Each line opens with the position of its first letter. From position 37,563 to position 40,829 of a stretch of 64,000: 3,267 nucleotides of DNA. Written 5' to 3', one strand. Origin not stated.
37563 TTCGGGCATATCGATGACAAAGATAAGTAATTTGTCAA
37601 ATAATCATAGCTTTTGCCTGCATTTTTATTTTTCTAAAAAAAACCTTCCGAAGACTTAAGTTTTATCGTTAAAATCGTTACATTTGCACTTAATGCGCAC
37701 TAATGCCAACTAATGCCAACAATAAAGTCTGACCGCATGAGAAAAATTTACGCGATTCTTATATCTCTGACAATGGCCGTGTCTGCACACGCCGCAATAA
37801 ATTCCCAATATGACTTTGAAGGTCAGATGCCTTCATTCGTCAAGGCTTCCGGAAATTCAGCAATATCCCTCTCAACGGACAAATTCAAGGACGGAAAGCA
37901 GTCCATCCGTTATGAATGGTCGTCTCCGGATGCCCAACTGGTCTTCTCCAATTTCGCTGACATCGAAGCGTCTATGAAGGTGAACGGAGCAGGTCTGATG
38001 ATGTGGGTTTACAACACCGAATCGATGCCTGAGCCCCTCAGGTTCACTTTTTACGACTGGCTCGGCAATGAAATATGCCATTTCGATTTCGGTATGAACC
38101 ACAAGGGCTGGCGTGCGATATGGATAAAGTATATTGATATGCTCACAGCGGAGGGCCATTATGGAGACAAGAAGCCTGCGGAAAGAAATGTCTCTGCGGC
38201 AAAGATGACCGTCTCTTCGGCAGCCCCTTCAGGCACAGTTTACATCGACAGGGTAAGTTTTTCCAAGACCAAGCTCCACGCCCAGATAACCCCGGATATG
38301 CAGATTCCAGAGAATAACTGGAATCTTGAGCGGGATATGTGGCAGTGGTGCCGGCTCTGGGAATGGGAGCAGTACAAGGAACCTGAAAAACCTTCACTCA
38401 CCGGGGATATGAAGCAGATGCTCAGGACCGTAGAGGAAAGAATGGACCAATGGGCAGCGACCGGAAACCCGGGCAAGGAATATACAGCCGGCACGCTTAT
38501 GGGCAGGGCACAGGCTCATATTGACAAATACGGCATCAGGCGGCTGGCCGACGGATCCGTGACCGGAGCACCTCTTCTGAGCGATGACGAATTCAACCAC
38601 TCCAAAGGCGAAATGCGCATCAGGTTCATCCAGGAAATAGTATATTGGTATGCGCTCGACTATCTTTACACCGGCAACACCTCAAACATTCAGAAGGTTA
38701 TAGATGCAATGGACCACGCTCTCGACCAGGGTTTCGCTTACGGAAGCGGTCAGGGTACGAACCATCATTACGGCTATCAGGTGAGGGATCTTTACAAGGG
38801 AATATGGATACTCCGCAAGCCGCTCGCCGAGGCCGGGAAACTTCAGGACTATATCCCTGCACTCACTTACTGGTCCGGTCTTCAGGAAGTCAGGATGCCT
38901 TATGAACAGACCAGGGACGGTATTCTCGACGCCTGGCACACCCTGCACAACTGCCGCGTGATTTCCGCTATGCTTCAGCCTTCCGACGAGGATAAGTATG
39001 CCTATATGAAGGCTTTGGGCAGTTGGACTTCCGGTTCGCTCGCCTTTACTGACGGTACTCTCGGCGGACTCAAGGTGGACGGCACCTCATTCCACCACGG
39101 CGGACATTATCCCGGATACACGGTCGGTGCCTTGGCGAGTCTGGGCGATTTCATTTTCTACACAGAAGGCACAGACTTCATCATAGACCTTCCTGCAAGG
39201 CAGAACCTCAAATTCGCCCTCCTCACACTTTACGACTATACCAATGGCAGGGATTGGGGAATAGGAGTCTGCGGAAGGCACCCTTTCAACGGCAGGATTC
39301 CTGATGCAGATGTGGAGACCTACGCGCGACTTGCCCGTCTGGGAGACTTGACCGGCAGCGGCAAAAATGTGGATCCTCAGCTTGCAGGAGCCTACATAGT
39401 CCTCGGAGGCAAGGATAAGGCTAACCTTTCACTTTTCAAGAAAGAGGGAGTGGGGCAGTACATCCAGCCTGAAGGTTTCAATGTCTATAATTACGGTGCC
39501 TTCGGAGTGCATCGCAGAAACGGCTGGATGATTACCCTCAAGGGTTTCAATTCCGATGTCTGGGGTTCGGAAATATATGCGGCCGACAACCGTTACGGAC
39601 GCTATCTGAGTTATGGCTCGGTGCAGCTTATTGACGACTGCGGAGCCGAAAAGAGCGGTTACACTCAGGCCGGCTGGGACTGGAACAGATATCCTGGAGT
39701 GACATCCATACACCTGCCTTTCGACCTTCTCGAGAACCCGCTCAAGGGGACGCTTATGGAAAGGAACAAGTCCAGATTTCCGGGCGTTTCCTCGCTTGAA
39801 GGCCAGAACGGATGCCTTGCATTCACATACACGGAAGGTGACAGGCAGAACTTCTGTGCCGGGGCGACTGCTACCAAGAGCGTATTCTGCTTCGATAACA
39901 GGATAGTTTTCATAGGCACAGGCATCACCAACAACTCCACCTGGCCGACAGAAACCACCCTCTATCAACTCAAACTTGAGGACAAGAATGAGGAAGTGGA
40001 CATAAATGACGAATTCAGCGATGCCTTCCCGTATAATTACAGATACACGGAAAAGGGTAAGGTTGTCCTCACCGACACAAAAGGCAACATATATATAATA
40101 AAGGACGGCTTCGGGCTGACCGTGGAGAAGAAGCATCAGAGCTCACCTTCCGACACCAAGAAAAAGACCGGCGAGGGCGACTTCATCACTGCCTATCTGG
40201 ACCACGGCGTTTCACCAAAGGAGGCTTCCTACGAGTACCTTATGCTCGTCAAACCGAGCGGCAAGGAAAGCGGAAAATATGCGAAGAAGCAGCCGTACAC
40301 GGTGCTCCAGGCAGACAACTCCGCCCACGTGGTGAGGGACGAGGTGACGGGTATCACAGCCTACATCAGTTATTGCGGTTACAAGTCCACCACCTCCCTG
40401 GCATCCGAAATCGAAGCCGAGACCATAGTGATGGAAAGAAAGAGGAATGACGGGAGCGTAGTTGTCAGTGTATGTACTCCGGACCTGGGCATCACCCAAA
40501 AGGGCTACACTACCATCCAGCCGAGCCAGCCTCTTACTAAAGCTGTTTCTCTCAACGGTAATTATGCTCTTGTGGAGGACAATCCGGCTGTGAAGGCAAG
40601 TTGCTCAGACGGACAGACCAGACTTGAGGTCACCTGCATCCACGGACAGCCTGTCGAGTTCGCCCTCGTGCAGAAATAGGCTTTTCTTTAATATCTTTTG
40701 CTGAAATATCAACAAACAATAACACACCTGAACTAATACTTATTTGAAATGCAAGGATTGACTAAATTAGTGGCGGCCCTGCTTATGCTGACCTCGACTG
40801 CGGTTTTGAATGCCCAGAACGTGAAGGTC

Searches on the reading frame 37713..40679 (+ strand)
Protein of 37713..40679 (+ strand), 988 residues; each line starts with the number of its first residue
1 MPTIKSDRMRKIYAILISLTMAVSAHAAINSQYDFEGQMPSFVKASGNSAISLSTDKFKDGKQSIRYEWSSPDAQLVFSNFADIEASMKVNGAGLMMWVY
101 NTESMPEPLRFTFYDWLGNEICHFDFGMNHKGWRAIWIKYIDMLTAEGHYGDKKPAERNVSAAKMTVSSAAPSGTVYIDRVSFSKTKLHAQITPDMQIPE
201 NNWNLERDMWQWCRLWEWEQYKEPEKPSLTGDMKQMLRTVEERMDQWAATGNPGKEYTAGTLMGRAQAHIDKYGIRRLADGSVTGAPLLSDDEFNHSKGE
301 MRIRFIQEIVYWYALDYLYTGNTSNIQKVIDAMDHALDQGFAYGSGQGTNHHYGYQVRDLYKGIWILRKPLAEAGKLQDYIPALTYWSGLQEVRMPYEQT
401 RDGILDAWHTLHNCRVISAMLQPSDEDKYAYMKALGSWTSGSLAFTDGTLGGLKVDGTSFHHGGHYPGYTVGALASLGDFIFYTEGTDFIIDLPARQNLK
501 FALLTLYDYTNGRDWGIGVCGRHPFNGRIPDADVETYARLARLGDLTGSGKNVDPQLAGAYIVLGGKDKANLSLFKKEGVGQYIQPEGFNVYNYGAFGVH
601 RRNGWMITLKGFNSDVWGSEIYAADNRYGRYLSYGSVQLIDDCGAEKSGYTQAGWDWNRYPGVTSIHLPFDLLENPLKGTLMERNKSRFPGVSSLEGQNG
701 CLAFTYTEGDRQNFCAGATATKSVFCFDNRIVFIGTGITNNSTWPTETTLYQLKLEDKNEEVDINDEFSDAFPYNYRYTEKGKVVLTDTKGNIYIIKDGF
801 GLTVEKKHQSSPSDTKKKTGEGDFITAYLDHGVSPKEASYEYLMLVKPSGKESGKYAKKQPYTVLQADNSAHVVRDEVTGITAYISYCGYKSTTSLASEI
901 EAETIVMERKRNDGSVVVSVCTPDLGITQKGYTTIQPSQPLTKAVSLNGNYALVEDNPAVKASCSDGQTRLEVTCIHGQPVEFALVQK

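Call 33: search_protein_families(library=pfam, proteins=[window:37713-40679:+], max_evalue=0.0001)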
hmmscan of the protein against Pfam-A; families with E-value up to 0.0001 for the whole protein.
window:37713-40679:+ (988 aa): 3 families
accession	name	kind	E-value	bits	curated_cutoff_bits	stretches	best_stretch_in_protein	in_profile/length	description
PF09093.17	Lyase_catalyt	-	1.2e-76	258.7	25.1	1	226-567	4-355/359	Lyase, catalytic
PF09092.17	Lyase_N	-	5.3e-32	111.4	26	1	31-200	3-166/166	Lyase, N terminal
PF02278.25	Lyase_8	-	1.5e-30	107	27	1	592-846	4-251/254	Polysaccharide lyase family 8, super-sandwich domain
